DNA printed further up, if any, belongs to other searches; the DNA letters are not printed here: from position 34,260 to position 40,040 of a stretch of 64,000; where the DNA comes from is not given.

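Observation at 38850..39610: Near-identical 351-bp tandem duplication inside the receptor ectodomain coding region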

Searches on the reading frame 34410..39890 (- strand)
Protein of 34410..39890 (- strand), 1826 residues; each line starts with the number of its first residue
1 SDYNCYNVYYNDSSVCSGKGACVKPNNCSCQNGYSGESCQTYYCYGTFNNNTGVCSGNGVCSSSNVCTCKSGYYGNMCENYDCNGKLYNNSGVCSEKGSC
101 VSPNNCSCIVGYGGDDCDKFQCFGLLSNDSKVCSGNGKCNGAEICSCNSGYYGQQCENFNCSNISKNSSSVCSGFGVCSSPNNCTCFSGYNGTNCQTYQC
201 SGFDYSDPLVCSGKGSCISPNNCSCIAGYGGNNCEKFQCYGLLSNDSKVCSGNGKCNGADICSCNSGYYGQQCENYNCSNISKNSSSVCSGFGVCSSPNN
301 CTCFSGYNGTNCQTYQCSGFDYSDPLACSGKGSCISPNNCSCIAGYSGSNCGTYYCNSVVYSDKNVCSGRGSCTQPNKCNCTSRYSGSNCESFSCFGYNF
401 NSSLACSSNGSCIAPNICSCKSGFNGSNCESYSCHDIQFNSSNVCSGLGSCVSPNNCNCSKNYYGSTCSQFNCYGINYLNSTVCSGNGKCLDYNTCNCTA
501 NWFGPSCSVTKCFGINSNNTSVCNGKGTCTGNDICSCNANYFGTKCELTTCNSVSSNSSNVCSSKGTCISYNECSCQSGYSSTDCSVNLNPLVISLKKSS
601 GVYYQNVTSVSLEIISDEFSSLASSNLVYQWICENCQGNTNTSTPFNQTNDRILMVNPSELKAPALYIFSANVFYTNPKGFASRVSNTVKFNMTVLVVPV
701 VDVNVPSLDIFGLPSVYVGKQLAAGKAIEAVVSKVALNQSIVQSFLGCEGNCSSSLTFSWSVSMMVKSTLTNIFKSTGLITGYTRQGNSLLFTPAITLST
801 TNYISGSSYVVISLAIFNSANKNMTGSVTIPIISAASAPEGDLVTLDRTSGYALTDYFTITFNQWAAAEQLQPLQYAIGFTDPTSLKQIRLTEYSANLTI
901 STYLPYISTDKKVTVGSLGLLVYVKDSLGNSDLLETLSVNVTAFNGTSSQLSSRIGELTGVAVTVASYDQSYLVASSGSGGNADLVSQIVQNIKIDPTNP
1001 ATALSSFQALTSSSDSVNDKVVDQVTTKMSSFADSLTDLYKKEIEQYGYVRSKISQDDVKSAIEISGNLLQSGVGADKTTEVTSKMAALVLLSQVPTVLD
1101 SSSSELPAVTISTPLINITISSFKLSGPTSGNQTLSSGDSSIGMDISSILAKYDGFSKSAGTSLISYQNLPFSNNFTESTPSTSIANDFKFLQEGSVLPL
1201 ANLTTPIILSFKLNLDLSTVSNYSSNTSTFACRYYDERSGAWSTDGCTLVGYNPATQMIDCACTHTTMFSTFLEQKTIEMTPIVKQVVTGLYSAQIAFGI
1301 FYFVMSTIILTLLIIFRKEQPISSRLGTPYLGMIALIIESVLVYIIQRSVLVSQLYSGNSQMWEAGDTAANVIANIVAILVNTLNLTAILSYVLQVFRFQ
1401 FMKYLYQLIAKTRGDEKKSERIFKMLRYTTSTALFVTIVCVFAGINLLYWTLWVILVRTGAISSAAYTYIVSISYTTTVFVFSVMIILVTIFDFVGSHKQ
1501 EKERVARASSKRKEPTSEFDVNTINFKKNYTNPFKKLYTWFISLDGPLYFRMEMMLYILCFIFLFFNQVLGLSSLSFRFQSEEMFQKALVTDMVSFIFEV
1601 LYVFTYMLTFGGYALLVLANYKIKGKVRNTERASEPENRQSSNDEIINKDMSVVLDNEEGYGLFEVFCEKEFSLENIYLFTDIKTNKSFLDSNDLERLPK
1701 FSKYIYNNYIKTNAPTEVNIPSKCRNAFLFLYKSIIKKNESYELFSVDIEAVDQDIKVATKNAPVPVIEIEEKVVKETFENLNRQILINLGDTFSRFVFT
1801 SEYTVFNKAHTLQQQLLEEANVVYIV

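Call 7: search_protein_families(library=pfam, proteins=[window:34410-39890:-], max_evalue=0.01)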
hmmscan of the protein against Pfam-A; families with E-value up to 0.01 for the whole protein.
window:34410-39890:- (1826 aa): 6 families
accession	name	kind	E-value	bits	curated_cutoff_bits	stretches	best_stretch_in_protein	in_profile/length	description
PF07974.19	EGF_2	-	2.1e-56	188.4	22.1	13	326-351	6-32/32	EGF-like domain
PF25024.1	EGF_TEN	-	2.2e-45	155.5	65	4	94-318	3-194/234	Teneurin EGF domain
PF23106.1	EGF_Teneurin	-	5.5e-37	125.9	24.3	5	484-509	5-29/30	Teneurin-like EGF domain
PF21795.3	JAG1-like_EGF2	-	6.8e-12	45.6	27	0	98-118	3-23/25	Protein jagged-1-like, atypical EGF2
PF23301.1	EGF_PEAR1L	-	4e-11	43.2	37.5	1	97-118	15-36/49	Platelet endothelial aggregation receptor 1-like, EGF domain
PF00615.24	RGS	-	1.8e-09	38.4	23.9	1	1653-1749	4-93/117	Regulator of G protein signaling domain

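Call 48: find_encoding_contigs(protein=window:34410-39662:-, flank=3000, max_places=4)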
Protein window:34410-39662:- (1750 aa): no gene with exactly this product is on record in the collection.
